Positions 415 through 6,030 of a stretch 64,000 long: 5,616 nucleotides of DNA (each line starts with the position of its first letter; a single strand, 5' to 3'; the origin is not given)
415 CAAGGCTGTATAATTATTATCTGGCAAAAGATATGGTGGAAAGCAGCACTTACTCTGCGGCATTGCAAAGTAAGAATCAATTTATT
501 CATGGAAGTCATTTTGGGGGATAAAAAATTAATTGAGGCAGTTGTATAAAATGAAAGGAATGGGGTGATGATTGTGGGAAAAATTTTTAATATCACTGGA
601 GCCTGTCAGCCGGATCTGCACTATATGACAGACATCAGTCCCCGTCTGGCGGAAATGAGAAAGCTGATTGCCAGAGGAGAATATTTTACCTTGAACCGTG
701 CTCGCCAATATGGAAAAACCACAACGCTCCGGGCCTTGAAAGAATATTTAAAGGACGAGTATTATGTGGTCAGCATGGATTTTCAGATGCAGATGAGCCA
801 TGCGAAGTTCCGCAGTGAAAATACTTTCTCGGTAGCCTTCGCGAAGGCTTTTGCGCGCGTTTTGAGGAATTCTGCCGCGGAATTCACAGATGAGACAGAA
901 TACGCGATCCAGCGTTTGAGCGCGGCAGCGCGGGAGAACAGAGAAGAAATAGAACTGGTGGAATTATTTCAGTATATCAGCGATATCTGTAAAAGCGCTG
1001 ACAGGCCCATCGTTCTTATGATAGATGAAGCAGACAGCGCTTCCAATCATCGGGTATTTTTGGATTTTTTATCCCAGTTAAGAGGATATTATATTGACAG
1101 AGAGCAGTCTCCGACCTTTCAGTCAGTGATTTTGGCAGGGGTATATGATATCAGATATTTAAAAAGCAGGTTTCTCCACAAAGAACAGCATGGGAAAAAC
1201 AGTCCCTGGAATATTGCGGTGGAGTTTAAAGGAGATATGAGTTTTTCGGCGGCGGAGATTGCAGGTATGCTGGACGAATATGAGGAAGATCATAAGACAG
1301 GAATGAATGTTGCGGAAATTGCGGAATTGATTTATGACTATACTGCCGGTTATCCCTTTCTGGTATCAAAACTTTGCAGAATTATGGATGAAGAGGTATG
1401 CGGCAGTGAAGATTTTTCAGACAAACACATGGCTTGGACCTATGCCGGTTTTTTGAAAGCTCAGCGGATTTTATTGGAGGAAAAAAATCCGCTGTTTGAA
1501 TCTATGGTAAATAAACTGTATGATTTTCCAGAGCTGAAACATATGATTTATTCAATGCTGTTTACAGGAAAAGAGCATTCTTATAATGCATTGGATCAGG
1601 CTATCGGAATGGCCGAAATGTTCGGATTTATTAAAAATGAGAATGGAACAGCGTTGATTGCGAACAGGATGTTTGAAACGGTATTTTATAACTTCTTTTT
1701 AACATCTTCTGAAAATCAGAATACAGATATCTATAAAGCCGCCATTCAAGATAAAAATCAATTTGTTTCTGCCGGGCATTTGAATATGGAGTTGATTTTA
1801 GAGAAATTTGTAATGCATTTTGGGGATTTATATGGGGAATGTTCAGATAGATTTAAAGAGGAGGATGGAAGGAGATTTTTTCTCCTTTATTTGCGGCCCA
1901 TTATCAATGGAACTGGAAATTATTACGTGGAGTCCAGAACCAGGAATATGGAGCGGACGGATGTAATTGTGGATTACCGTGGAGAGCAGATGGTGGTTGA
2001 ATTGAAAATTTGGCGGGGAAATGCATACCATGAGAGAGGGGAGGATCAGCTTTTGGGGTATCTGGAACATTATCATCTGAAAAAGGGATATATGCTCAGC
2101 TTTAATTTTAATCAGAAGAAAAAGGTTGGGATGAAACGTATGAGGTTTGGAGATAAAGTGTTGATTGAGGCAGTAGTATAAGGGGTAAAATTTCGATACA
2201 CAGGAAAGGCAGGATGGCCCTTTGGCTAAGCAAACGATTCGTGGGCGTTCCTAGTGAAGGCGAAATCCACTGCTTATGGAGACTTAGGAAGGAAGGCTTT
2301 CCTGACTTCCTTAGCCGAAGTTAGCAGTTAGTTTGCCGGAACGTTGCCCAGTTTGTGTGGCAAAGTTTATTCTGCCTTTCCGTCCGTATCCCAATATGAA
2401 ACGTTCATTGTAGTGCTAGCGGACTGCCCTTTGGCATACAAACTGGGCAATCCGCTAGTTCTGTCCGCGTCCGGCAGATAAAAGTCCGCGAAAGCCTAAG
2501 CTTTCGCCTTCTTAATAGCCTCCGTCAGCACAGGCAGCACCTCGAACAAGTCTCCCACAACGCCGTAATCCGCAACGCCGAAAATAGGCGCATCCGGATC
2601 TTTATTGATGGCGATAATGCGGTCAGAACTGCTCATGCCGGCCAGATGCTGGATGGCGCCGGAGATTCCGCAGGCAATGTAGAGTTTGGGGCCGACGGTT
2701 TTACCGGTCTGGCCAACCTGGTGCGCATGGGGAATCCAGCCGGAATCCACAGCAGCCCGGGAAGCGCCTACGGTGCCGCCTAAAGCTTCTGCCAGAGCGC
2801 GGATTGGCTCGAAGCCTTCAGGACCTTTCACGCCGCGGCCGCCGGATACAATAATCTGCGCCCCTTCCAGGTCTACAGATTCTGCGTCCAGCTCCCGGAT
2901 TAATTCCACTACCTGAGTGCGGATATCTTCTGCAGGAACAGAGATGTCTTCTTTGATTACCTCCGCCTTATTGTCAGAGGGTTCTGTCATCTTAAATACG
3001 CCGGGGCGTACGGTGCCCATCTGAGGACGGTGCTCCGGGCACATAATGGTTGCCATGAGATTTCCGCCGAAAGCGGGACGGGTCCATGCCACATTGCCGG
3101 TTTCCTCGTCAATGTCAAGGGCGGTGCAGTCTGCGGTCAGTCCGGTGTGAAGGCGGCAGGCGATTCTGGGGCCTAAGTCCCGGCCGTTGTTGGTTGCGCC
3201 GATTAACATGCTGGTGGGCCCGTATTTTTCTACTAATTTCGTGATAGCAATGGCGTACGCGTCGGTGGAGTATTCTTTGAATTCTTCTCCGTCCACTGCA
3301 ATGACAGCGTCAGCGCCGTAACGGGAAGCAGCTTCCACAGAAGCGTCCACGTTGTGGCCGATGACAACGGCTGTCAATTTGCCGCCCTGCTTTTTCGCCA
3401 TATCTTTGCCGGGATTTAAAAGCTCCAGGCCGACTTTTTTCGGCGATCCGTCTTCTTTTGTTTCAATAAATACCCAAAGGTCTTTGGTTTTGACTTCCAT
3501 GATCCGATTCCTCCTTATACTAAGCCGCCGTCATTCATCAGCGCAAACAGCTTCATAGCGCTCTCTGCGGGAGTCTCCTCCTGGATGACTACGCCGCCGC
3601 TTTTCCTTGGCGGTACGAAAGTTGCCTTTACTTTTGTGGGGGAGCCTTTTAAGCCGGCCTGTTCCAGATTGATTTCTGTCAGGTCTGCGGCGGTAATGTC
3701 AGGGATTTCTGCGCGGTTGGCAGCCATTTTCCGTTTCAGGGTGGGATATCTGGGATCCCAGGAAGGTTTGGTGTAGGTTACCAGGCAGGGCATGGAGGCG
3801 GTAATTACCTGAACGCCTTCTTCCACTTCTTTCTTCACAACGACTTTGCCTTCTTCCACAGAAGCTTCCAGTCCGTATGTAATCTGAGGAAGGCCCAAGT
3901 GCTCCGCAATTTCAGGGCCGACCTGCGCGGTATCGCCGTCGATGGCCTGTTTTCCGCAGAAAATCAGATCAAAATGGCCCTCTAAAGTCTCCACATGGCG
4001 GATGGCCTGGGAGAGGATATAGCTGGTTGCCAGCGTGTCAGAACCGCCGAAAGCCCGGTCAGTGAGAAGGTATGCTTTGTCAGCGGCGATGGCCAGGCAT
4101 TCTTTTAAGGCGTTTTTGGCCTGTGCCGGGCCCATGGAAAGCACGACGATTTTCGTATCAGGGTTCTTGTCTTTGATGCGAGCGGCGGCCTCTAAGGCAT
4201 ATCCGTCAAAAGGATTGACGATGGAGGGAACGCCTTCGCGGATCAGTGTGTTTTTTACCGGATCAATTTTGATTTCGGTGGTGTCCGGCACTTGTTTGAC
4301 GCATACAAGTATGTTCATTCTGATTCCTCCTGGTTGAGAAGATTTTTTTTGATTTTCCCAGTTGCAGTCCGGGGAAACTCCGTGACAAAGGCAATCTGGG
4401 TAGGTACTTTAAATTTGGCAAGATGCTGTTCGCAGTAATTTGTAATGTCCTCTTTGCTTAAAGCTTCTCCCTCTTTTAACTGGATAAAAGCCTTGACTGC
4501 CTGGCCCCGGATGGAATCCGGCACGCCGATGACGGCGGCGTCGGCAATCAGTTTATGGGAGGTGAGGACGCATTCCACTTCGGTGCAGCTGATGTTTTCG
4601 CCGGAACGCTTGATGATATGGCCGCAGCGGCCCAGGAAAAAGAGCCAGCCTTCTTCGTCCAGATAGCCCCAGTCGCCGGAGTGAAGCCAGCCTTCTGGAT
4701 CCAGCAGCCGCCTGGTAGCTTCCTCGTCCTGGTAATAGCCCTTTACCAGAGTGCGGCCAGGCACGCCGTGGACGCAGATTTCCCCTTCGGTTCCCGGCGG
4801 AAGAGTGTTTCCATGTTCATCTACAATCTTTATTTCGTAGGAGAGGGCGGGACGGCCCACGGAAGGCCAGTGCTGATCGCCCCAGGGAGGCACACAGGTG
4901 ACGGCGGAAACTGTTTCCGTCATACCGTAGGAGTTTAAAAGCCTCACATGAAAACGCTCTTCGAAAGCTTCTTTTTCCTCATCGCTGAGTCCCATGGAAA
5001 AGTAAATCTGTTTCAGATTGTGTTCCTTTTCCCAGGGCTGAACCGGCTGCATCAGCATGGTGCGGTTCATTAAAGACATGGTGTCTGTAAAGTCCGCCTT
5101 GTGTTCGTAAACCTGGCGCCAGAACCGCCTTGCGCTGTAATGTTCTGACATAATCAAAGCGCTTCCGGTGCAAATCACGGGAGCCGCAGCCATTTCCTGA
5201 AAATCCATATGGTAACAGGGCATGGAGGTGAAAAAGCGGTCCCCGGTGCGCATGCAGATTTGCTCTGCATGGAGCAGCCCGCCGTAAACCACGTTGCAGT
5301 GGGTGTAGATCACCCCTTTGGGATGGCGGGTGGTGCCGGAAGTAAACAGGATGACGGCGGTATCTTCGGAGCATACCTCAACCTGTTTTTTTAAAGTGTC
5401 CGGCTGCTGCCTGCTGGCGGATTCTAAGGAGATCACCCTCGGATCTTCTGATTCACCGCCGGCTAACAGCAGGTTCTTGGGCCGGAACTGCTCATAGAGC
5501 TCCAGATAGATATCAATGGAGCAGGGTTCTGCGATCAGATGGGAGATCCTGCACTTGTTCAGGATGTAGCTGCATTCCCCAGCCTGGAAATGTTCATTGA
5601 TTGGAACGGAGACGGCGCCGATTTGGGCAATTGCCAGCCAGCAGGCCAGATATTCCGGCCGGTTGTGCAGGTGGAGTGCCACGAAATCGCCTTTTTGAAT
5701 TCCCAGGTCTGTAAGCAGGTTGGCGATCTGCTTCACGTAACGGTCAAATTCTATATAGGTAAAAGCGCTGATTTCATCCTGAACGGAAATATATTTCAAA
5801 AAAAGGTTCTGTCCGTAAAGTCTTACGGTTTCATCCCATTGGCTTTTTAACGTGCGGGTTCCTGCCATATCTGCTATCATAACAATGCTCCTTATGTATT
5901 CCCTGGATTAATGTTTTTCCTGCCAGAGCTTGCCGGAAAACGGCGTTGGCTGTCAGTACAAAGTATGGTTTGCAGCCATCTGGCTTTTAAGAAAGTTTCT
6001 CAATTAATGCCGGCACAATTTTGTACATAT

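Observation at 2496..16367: cai/fix-like acyl-CoA cluster in a Firmicute, fused with a Bcd/EtfBA module: candidate carnitine / gamma-butyrobetaine pathway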

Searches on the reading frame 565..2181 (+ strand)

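Call 5: search_protein_families(library=pfam, proteins=[window:565-2181:+])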
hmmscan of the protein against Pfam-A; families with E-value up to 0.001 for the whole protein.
window:565-2181:+ (538 aa): 5 families
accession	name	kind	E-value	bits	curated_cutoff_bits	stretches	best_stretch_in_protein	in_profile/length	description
PF14516.12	AAA_35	-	1.7e-09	37.4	27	1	32-314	25-285/331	AAA-like domain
PF09820.16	AAA-ATPase_like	-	5.9e-09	36.5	26.1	1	32-196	25-195/201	Predicted AAA-ATPase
PF13401.12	AAA_22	-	1.9e-06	28.7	27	1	49-197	16-127/130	AAA domain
PF13191.12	AAA_16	-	2.1e-06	28.8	32.6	1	49-162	35-147/167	AAA ATPase domain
PF13366.12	PDDEXK_3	-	2.1e-05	25.3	22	1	454-525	52-116/117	PD-(D/E)XK nuclease superfamily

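Call 6: search_protein_families(library=ncbifam, proteins=[window:565-2181:+], max_evalue=1e-10)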
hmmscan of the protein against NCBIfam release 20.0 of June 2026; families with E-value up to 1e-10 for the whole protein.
window:565-2181:+ (538 aa): 0 families

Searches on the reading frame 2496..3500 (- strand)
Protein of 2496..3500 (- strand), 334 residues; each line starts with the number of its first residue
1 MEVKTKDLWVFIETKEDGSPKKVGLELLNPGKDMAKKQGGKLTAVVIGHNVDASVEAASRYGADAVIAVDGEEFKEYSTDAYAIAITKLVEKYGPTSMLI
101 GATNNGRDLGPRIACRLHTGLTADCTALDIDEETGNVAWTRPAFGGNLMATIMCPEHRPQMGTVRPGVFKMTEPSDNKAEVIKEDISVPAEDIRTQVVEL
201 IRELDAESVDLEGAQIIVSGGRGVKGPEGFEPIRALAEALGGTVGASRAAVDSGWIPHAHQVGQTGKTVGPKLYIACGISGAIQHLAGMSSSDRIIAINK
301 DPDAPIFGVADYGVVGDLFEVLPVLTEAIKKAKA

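Call 3: search_protein_families(library=pfam, proteins=[window:2496-3500:-])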
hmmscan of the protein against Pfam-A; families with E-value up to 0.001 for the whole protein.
window:2496-3500:- (334 aa): 2 families
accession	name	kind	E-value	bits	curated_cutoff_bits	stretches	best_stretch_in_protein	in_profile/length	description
PF01012.27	ETF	-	1.9e-47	161.9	26.7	1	9-185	2-177/181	Electron transfer flavoprotein domain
PF00766.25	ETF_alpha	-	1.7e-37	127.7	27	1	210-290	1-81/81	Electron transfer flavoprotein FAD-binding domain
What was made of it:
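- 2496..3500 (-): EtfA, large subunit of a bifurcating-type electron transfer flavoprotein. Pfam ETF + ETF_alpha (call 3).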

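Call 4: search_protein_families(library=ncbifam, proteins=[window:2496-3500:-])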
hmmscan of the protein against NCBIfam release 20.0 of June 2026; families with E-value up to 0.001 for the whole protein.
window:2496-3500:- (334 aa): 5 families
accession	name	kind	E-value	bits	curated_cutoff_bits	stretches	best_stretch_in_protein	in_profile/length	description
NF042970.1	AcrlCoAredClosAcrA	equivalog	1.1e-113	380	600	2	133-331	156-359/360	acryloyl-CoA reductase electron transfer subunit beta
NF038209.1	mft_etfA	equivalog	1.6e-45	155.8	240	1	43-327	26-300/303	mycofactocin-associated electron transfer flavoprotein alpha subunit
NF051845.1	EtFlavAlphaProt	equivalog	3.2e-41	141.6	600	1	30-333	114-403/406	electron transfer flavoprotein subunit alpha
NF008884.0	PRK11916.1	equivalog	6.5e-38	130.8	528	1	35-329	24-310/312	electron transfer flavoprotein subunit alpha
NF002889.0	PRK03363.1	equivalog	9.9e-37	126.9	549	1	35-329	24-311/313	electron transfer flavoprotein subunit alpha/FixB family protein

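Call 86: search_solved_structures(query=window:2496-3500:-, max_evalue=1e-30)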
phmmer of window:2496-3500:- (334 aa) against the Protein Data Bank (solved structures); distinct sequences matched with E-value up to 1e-30: 15.
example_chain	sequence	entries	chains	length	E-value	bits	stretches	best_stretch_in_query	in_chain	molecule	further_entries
6fah_A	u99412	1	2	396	6.6e-102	344.3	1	6-331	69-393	Caffeyl-CoA reductase-Etf complex subunit CarE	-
4kpu_A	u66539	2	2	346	2.5e-99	335.8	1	5-332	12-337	Electron transfer flavoprotein alpha subunit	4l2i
5ol2_A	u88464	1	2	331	1.1e-94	320.6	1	10-333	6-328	Electron transfer flavoprotein large subunit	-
7koe_B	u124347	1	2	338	9.4e-93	314.2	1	7-330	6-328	Electron transfer flavoprotein, alpha subunit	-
7qh2_A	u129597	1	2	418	2e-70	240.8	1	17-329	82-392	Lactate dehydrogenase (NAD(+),ferredoxin) subunit LctC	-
1efv_A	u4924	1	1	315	1.3e-54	188.8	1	35-331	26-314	ELECTRON TRANSFER FLAVOPROTEIN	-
1t9g_R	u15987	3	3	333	1.7e-54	188.5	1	35-331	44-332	Electron transfer flavoprotein alpha-subunit, mitochondrial | Electron transfer flavoprotein alpha-subunit, mitochondrial precursor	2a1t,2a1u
1efp_A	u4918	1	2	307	1.6e-46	162.3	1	36-326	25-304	PROTEIN (ELECTRON TRANSFER FLAVOPROTEIN)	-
1o94_D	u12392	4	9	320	1.5e-43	152.5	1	20-323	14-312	ELECTRON TRANSFER FLAVOPROTEIN ALPHA-SUBUNIT | ELECTRON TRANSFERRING FLAVOPROTEIN ALPHA-SUBUNIT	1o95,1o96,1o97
3clu_D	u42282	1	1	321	3.9e-43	151.1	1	20-323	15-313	Electron transfer flavoprotein subunit alpha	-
3clt_D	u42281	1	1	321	8e-43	150.1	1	20-323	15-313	Electron transfer flavoprotein subunit alpha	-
3clr_D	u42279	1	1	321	1.2e-42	149.6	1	20-323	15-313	Electron transfer flavoprotein subunit alpha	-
3cls_D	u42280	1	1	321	1.8e-42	149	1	20-323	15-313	Electron transfer flavoprotein subunit alpha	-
5ow0_A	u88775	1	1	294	7.6e-36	127.2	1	104-331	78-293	Electron transfer flavoprotein, alpha subunit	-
3ih5_A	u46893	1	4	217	9.2e-32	113.8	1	7-194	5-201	Electron transfer flavoprotein alpha-subunit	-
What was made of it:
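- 2496..3500 (-): Canonical ETFs reach 189 or less (call 86).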

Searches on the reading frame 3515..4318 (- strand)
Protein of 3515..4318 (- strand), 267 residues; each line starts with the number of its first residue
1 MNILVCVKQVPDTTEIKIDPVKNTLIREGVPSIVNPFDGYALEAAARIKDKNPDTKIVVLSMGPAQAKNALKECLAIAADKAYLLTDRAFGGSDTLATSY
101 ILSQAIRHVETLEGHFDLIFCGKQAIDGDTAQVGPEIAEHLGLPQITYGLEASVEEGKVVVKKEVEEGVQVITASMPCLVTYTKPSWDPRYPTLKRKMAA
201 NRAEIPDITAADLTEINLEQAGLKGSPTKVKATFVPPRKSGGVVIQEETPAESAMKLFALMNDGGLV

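Call 3: search_protein_families(library=pfam, proteins=[window:3515-4318:-])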
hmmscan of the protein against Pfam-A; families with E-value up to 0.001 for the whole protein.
window:3515-4318:- (267 aa): 1 family
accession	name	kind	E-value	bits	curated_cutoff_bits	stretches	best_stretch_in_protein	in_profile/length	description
PF01012.27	ETF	-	2.6e-42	145.1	26.7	1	24-212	3-180/181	Electron transfer flavoprotein domain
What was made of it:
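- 3515..4318 (-): EtfB, small subunit of the same flavoprotein. Pfam ETF (call 3).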

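Call 4: search_protein_families(library=ncbifam, proteins=[window:3515-4318:-])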
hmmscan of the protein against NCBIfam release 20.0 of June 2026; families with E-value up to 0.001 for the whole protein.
window:3515-4318:- (267 aa): 6 families
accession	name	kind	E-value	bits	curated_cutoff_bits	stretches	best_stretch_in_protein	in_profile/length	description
NF040731.1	flavo_sub_EftB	exception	1.9e-92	309.3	445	1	2-259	1-252/260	electron transfer flavoprotein subunit beta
NF042971.1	AcrlCoAredClosAcrB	equivalog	5.3e-67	225.6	475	1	1-259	1-258/266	acryloyl-CoA reductase electron transfer subunit gamma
NF008998.0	PRK12342.1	equivalog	1.6e-25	90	338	1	1-259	1-247/254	electron transfer flavoprotein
NF002888.0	PRK03359.1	subfamily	3.8e-22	78.9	219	1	1-215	1-213/256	putative electron transfer flavoprotein FixA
TIGR04503.1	mft_etfB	hypoth_equivalog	1.7e-14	53.8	200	1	14-236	10-241/290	mycofactocin-associated electron transfer flavoprotein beta subunit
NF051844.1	ETFlavBetaProt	equivalog_domain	2.4e-05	24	350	1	41-265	27-251/254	electron transfer flavoprotein subunit beta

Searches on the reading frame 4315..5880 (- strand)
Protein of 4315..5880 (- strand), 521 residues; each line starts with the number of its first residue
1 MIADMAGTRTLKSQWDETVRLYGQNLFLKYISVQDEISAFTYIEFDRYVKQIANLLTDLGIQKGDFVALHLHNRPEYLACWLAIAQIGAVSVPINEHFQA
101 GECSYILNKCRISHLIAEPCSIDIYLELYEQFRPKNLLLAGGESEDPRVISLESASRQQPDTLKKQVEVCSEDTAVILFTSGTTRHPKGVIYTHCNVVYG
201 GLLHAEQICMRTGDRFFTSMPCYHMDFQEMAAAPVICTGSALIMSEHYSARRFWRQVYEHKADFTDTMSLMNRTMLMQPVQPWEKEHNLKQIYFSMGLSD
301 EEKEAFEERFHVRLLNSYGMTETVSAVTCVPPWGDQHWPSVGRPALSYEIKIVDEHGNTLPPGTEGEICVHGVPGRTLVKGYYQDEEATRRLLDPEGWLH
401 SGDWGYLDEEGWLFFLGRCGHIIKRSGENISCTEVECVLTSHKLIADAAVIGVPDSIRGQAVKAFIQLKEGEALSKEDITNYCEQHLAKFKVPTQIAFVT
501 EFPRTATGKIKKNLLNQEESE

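Call 3: search_protein_families(library=pfam, proteins=[window:4315-5880:-])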
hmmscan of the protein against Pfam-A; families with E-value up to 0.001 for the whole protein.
window:4315-5880:- (521 aa): 2 families
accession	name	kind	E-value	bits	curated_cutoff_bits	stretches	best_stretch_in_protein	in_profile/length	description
PF00501.34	AMP-binding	-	1.1e-69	235.6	29.9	1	30-383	16-384/384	AMP-binding enzyme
PF13193.12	AMP-binding_C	-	9.6e-22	78.1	24.5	1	434-509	1-76/76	AMP-binding enzyme C-terminal domain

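Call 4: search_protein_families(library=ncbifam, proteins=[window:4315-5880:-])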
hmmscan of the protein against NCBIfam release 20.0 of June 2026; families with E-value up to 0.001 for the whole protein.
window:4315-5880:- (521 aa): 107 families (the best 25 are shown)
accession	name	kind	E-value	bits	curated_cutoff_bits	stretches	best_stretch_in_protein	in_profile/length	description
NF005947.1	PRK08008.1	equivalog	2e-190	633.8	651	1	4-515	2-517/518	crotonobetaine/carnitine-CoA ligase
NF004837.0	PRK06187.1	subfamily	6.8e-113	377.7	476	1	34-518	28-521/531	long-chain-fatty-acid--CoA ligase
NF004808.0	PRK06155.1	equivalog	4.4e-101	338.8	722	1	38-517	45-520/542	ATP-dependent acyl-CoA ligase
NF006182.0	PRK08316.1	subfamily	1.4e-86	291.1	663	1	33-517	30-515/523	fatty acyl-CoA synthetase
NF009233.0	PRK12583.1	subfamily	1.1e-83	281.6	832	2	164-515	193-546/558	fatty acid CoA ligase family protein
NF002966.0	PRK03640.1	equivalog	2.2e-78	264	556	1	31-520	19-481/483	o-succinylbenzoate--CoA ligase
NF004511.1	PRK05852.1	equivalog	5.7e-75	252.9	650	1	33-516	20-501/505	FadD7 family fatty acid--CoA ligase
NF004758.0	PRK06087.1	equivalog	9e-75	252.1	736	1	7-518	22-534/548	medium-chain fatty-acid--CoA ligase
NF004797.0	PRK06145.1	equivalog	2.3e-72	243.9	850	1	40-518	28-494/499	acyl-CoA synthetase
NF004822.0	PRK06178.1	equivalog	9.2e-70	235.8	782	1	39-518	62-566/571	acyl-CoA synthetase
NF005801.1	PRK07656.1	equivalog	9.2e-70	235.7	657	1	32-515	19-499/500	FadD3 family acyl-CoA ligase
NF052580.1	Str24CoAsynCasG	equivalog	1e-69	235.3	750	1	30-513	58-544/548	steroid-24-oyl-CoA synthetase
NF005702.0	PRK07514.1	subfamily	1.6e-69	234.6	558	1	35-518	25-499/506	malonyl-CoA synthase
NF005307.0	PRK06839.1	equivalog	1.9e-68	231.3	748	1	32-517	20-491/496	o-succinylbenzoate--CoA ligase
NF006181.0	PRK08314.1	subfamily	4.8e-68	229.8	705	1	39-520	49-555/563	long-chain-fatty-acid--CoA ligase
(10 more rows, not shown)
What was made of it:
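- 4315..5880 (-): CaiC-family AMP-forming acyl-CoA ligase (priming enzyme). NF005947 crotonobetaine/carnitine-CoA ligase 633.8 bits (cut-off 651); next family 378 bits (call 4).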
